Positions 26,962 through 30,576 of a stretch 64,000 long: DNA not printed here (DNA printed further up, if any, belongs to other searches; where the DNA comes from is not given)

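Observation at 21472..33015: Regulatory island: paralogous XRE-HTH/P-loop/TPR giants, each facing a small Arg-rich ORF (candidate undescribed regulator/small-protein module)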

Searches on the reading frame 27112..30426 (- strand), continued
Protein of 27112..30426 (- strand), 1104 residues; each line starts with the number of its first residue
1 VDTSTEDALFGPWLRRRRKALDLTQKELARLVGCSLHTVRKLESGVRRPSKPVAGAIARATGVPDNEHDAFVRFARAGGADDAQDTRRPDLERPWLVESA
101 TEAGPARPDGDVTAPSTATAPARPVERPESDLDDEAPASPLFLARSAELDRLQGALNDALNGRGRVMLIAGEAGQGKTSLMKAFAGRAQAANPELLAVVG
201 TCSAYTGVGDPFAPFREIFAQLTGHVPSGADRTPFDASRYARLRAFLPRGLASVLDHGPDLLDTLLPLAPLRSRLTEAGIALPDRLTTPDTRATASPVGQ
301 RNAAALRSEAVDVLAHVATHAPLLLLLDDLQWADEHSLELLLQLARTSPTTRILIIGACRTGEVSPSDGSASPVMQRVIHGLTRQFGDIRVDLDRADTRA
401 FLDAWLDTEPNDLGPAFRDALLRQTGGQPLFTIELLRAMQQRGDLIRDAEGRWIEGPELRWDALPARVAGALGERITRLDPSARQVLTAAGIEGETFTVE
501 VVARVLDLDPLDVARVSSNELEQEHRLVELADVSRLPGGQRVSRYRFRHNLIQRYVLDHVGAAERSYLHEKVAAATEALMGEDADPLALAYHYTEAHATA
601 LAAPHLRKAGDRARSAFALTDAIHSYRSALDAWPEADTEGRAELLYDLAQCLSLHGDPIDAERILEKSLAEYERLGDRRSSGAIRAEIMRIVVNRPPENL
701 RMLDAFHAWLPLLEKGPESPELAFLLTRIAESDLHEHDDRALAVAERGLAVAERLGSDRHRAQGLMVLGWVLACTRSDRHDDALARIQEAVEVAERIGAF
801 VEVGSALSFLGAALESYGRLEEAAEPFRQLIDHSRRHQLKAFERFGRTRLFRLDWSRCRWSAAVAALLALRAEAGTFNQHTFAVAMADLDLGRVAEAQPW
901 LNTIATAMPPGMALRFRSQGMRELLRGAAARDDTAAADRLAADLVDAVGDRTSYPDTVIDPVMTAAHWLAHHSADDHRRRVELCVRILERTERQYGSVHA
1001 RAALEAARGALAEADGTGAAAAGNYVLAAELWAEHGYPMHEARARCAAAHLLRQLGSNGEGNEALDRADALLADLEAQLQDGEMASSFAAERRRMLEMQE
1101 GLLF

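Call 96: search_solved_structures(query=A7, max_evalue=0.1)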
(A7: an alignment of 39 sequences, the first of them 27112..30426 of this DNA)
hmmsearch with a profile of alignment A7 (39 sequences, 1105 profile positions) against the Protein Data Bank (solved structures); distinct sequences matched with E-value up to 0.1: 147 (the best 60 are shown).
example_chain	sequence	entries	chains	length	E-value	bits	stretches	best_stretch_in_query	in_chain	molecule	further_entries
5a7d_B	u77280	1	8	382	8.1e-25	90.2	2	612-814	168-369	PINS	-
9qhb_A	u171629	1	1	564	1.8e-24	89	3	612-827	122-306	Engineered tetratricopeptide repeat protein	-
3sf4_A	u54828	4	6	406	3.6e-21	78.2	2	612-813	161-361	G-protein-signaling modulator 2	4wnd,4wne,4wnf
4wng_A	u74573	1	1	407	3.6e-21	78.2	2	612-813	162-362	G-protein-signaling modulator 2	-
4a1s_A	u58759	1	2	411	4.5e-21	77.8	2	612-790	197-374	PARTNER OF INSCUTEABLE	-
6hc2_A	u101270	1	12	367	9.7e-21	76.7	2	651-847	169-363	G-protein-signaling modulator 2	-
5a6c_A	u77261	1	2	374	1.5e-20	76.1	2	613-798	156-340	G-PROTEIN-SIGNALING MODULATOR 2, AFADIN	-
3ro2_A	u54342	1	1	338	9.8e-20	73.4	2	650-830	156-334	G-protein-signaling modulator 2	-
4g2v_A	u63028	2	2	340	9.9e-20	73.4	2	650-830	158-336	G-protein-signaling modulator 2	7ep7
8bu0_A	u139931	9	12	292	1.4e-16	62.9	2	609-749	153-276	Consensus tetratricopeptide repeat protein | Crystal structure of an 8-repeat consensus TPR superhelix with Zinc. | Monomer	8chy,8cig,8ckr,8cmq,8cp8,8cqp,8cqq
4jhr_A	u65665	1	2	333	5.2e-15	57.8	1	651-831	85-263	G-protein-signaling modulator 2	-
7t7t_A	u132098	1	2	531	2e-13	52.5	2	615-789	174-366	Protein TONSOKU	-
9qhc_A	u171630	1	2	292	6.3e-13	50.9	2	605-746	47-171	Engineered tetratricopeptide repeat protein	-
8tac_A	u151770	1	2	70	5.2e-11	44.5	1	7-64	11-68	DBP48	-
4gyo_A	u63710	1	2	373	1.1e-10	43.4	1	688-920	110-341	Response regulator aspartate phosphatase J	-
6mfv_A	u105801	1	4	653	2.5e-06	29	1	630-853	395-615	tetratricopeptide repeat sensor PH0952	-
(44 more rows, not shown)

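Call 101: predict_structure(alignment_id=A7)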
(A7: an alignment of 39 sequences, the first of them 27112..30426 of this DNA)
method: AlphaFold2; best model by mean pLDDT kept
length: 1104 residues; sequences in the alignment: 39
mean_pLDDT: 86.4   pTM: 0.63
mean pLDDT of the five models: 86.4, 85.7, 84.9, 83.6, 82.9
residues with pLDDT >= 90: 693; 70-90: 275; 50-70: 60; < 50: 76
segments of 3 or more residues with pLDDT < 50: 1-4, 81-88, 99-142, 206-209, 290-296, 363-371
pLDDT, mean of each block of 10 residues (from residue 1): 57 93 94 93 91 96 91 82 47 71 34 30 32 37 70 95 94 82 91 94 61 91 78 79 93 93 88 89 73 48 86 96 95 89 92 94 45 74 89 75 77 86 75 78 86 85 71 88 96 95 97 96 91 85 90 90 97 97 93 97 98 92 97 95 97 92 96 91 83 63 79 88 92 89 97 97 98 96 98 96 97 96 97 94 94 94 92 88 96 96 87 87 96 94 94 93 95 85 97 96 98 94 98 94 96 96 97 94 92 87 59
secondary structure, 60 per line:
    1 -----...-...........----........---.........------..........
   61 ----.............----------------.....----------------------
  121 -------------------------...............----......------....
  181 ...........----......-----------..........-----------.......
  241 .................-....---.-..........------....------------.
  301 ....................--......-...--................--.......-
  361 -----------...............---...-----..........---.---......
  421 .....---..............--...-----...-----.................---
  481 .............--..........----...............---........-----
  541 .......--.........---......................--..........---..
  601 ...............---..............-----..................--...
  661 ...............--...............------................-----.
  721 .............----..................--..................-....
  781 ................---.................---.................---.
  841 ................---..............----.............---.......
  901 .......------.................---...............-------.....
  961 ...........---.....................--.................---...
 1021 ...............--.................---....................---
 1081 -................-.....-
elements in order (helices of 4 or more, strands of 3 or more residues): H10-20 H25-32 H36-44 H51-60 H65-77 H94-98 H146-160 E165-170 H177-191 E196-201 H213-222 H234-257 H268-277 H284-287 H300-320 E323-328 H335-350 E353-359 H372-386 E390-392 H398-407 H415-425 H429-442 E445-447 E453-455 H461-477 H481-493 E496-498 H499-505 H510-524 E528-535 E541-547 H550-558 H562-583 H586-595 H599-615 H619-632 H638-655 H658-675 H678-692 H699-714 H720-733 H738-755 H758-775 H777-796 H800-816 H820-836 H840-856 H860-873 H878-890 H894-907 H914-930 H934-948 H956-971 H975-995 H998-1014 H1018-1035 H1038-1054 H1058-1077 H1082-1097 H1099-1103

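Call 103: fold_search(model_id=the predicted structure, library=pdb)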
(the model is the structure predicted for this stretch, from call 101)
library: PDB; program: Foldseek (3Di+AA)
matches with E <= 10: 1689; with E <= 0.001: 186
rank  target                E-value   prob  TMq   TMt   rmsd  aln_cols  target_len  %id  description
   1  6mfv_A                1.1e-09  1.00  0.23  0.35  20.0       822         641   13  Crystal structure of the Signal Transduction ATPase with Numerous Domains (STAND) protein with a tetratricopeptide rep (released 2019-02-20)
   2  4buj_F                6.9e-08  1.00  0.22  0.19  30.6      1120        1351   11  Crystal structure of the S. cerevisiae Ski2-3-8 complex (released 2013-08-28)
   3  7t7t_A                7.8e-08  1.00  0.23  0.52  18.5       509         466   12  Structure of TSK/BRU1 bound to histone H3.1 (released 2022-03-30)
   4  8q9t_E                1.1e-07  1.00  0.22  0.22  30.3      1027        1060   11  CryoEM structure of a S. Cerevisiae Ski238 complex bound to RNA (released 2023-11-29)
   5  4buj_B                1.2e-07  1.00  0.22  0.19  34.3      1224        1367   10  Crystal structure of the S. cerevisiae Ski2-3-8 complex (released 2013-08-28)
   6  8fgw_D                1.2e-07  1.00  0.22  0.19  31.7      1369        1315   10  Human IFT-A complex structures provide molecular insights into ciliary transport (released 2023-02-22)
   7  9hvq_Q                1.7e-07  1.00  0.19  0.23  26.5       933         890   12  Structure of the transcribing Pol II-DSIF-PAF-SPT6-RECQL5 complex (released 2025-07-16)
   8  9rtt_Q                1.9e-07  1.00  0.19  0.22  30.0       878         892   13  Activated Elongation Complex with IWS1 and ELOF1 (released 2025-09-03)
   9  5l9u_O                5.1e-07  1.00  0.30  0.44  10.6       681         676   13  Model of human Anaphase-promoting complex/Cyclosome (APC/C-CDH1) with a cross linked Ubiquitin variant-substrate-UBE2C (released 2016-09-14)
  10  7qds_B                5.8e-07  1.00  0.20  0.22  27.5      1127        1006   12  Apo human SKI complex in the open state (released 2022-02-02)
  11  9gaw_O                9.9e-07  1.00  0.30  0.44  11.8       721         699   12  High-resolution structure of the Anaphase-promoting complex/cyclosome (APC/C) bound to co-activator Cdh1 (released 2024-08-14)
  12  3sf4_B                1.1e-06  1.00  0.12  0.30  15.5       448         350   14  Crystal structure of the complex between the conserved cell polarity proteins Inscuteable and LGN (released 2011-11-23)
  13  4ui9_O                1.4e-06  1.00  0.31  0.47  11.3       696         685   12  Atomic structure of the human Anaphase-Promoting Complex (released 2015-06-17)
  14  5a31_O                1.4e-06  1.00  0.31  0.47  11.3       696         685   12  Structure of the human APC-Cdh1-Hsl1-UbcH10 complex. (released 2015-11-18)
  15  5a7d_D                1.4e-06  1.00  0.14  0.35  17.3       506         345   14  Tetrameric assembly of LGN with Inscuteable (released 2016-08-03)
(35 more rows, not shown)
